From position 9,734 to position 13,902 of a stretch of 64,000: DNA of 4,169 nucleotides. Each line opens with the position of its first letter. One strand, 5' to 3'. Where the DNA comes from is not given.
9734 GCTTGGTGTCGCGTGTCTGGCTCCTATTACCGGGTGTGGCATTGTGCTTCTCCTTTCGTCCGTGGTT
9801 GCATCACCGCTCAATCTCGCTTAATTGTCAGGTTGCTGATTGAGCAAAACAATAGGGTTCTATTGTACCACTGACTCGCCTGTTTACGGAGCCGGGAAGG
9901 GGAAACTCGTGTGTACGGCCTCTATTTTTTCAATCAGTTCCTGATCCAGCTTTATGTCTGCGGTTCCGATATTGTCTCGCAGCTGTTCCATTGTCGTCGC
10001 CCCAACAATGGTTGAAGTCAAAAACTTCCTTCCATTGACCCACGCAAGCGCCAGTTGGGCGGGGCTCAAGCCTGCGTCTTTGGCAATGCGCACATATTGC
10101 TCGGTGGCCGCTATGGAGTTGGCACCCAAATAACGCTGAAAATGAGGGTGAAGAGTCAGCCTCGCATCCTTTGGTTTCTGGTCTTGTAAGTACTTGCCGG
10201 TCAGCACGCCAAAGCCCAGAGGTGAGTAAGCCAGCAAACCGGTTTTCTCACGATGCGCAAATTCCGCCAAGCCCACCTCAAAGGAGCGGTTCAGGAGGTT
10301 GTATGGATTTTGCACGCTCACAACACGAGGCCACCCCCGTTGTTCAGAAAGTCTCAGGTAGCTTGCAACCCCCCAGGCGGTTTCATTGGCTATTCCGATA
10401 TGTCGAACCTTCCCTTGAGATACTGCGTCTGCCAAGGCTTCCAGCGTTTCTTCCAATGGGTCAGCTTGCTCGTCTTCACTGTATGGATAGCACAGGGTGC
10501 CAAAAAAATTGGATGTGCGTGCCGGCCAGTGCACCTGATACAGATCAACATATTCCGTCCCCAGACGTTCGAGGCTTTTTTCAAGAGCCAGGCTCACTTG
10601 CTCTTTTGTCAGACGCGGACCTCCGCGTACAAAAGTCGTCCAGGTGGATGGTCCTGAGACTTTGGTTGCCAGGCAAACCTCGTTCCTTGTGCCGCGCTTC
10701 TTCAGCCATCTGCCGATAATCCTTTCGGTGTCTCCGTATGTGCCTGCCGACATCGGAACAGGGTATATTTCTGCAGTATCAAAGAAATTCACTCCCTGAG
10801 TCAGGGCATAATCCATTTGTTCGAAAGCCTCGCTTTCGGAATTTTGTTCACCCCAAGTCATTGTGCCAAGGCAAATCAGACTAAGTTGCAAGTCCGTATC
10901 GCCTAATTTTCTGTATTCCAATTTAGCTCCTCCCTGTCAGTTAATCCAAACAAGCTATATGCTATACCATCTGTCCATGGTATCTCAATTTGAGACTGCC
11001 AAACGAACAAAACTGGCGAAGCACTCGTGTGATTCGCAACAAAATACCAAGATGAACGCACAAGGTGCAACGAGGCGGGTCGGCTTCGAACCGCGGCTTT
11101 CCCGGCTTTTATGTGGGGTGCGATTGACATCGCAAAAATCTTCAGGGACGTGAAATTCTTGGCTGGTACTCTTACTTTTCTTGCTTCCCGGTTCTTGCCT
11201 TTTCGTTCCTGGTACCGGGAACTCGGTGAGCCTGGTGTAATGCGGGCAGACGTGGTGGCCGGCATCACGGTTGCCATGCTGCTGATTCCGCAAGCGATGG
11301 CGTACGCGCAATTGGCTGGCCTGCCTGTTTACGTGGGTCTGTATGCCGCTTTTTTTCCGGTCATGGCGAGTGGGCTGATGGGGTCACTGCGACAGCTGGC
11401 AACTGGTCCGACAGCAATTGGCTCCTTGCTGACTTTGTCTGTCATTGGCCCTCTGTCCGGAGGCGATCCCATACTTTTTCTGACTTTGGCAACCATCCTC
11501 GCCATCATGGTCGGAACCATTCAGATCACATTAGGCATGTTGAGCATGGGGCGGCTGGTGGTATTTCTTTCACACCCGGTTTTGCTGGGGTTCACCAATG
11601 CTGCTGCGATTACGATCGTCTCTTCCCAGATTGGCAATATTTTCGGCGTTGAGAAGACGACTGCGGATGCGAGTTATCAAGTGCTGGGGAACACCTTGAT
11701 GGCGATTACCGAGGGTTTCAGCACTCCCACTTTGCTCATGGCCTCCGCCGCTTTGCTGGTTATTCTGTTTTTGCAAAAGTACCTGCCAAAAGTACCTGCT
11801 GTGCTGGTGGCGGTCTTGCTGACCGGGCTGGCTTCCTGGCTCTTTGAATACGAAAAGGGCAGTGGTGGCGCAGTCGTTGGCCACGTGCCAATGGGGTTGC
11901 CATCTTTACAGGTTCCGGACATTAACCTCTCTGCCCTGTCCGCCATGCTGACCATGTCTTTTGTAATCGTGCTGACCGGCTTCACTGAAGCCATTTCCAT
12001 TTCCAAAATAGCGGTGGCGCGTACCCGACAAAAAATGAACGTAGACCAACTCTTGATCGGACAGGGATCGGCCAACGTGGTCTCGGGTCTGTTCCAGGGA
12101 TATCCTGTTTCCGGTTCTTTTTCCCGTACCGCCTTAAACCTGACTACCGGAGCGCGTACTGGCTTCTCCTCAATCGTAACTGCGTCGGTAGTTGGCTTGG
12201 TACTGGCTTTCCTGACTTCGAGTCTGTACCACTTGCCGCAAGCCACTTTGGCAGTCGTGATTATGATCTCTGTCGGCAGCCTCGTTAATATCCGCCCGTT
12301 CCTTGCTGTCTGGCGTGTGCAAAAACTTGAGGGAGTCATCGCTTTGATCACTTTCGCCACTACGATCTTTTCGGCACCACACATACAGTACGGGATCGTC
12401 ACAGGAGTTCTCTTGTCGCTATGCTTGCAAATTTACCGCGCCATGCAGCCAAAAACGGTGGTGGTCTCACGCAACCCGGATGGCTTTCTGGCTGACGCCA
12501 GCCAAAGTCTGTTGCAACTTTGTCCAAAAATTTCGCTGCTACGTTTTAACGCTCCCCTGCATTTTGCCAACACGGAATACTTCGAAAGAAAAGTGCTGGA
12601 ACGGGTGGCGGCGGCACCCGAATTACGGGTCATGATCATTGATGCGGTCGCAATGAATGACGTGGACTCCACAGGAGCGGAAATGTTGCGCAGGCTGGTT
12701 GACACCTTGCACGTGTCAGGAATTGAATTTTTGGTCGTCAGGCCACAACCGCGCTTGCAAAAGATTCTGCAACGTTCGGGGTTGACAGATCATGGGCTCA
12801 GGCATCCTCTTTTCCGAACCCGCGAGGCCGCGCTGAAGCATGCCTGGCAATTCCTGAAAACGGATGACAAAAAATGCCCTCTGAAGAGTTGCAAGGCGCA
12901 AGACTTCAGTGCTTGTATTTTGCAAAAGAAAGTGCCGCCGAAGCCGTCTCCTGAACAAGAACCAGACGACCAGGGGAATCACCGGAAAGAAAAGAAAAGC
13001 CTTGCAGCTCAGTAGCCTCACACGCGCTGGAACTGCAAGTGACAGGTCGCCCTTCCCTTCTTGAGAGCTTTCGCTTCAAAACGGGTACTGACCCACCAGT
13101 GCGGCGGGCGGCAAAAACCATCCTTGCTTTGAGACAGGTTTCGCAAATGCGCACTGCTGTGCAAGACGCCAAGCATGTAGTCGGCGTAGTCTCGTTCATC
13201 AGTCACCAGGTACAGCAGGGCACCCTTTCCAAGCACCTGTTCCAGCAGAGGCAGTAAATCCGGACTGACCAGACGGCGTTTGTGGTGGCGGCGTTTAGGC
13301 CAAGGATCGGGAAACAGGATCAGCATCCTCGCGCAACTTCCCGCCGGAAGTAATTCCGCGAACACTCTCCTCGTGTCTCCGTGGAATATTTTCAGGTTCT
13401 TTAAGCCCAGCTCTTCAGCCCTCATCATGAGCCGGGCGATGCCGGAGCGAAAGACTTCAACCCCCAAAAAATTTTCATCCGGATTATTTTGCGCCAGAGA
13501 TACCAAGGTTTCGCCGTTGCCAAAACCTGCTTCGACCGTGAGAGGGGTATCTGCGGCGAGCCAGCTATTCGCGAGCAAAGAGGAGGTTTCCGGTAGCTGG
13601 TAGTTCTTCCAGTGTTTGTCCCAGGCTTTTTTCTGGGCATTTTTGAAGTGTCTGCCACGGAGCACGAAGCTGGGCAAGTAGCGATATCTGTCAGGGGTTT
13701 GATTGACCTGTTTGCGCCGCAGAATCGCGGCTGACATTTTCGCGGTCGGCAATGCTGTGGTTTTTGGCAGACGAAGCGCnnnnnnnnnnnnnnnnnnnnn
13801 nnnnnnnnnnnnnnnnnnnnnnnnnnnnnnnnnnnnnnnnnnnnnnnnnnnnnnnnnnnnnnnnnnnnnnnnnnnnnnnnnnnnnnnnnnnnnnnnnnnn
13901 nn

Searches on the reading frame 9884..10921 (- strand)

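Call 60: search_protein_families(library=ncbifam, proteins=[window:9884-10921:-], max_evalue=0.00001)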
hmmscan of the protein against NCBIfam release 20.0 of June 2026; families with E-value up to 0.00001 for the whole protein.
window:9884-10921:- (345 aa): 7 families
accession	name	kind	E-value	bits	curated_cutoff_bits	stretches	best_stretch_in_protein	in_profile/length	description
NF007912.0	PRK10625.1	equivalog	1.5e-125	419.2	415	1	1-345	1-346/346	NADP(H)-dependent aldo-keto reductase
NF049922.1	MethglyxlRedYdjG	equivalog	4e-40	137.8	550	1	1-334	1-318/326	NADH-dependent methylglyoxal reductase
NF007388.0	PRK09912.1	subfamily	3.4e-29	101.8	448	1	1-320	13-314/346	L-glyceraldehyde 3-phosphate reductase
TIGR01293.1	Kv_beta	subfamily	1.4e-28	99.9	365.4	1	1-333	1-315/319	voltage-dependent potassium channel subunit beta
NF007695.0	PRK10376.1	subfamily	7.9e-20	71.1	280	2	19-242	29-223/290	oxidoreductase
NF008377.0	PRK11172.1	equivalog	1.9e-15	56.8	327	1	32-181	18-132/267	2,5-didehydrogluconate reductase DkgB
NF008598.0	PRK11565.1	equivalog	1.4e-08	34.2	425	0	18-138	18-114/275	2,5-didehydrogluconate reductase DkgA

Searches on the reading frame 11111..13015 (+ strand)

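Call 25: search_protein_families(library=pfam, proteins=[window:11111-13015:+], max_evalue=0.1)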
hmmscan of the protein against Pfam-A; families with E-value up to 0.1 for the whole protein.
window:11111-13015:+ (634 aa): 4 families
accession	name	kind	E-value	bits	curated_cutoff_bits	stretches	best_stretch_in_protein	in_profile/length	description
PF00916.26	Sulfate_transp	-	1.7e-92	310.6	23.2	1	45-414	2-380/380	Sulfate permease family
PF01740.26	STAS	-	2.8e-15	56.4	22.6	1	473-574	9-106/106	STAS domain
PF13466.11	STAS_2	-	0.0018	18.8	29.2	1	486-558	10-79/80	STAS domain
PF06380.16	DUF1072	-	0.044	14.1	25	0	409-439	6-28/39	Protein of unknown function (DUF1072)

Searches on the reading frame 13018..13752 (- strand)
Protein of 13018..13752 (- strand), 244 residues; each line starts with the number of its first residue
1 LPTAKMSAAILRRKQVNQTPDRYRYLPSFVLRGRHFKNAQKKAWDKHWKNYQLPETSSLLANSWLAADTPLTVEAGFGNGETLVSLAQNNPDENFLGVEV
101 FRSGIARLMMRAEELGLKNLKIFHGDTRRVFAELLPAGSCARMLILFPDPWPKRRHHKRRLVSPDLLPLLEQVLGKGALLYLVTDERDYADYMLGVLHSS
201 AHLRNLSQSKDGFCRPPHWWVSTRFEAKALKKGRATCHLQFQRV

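Call 25: search_protein_families(library=pfam, proteins=[window:13018-13752:-], max_evalue=0.1)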
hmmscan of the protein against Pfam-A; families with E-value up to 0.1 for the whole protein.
window:13018-13752:- (244 aa): 2 families
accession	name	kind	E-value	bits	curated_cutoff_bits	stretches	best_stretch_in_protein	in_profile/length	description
PF02390.23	Methyltransf_4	-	5e-47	160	24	1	69-236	2-170/173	Putative methyltransferase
PF13649.12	Methyltransf_25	-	0.007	17.5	27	1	74-129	3-57/97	Methyltransferase domain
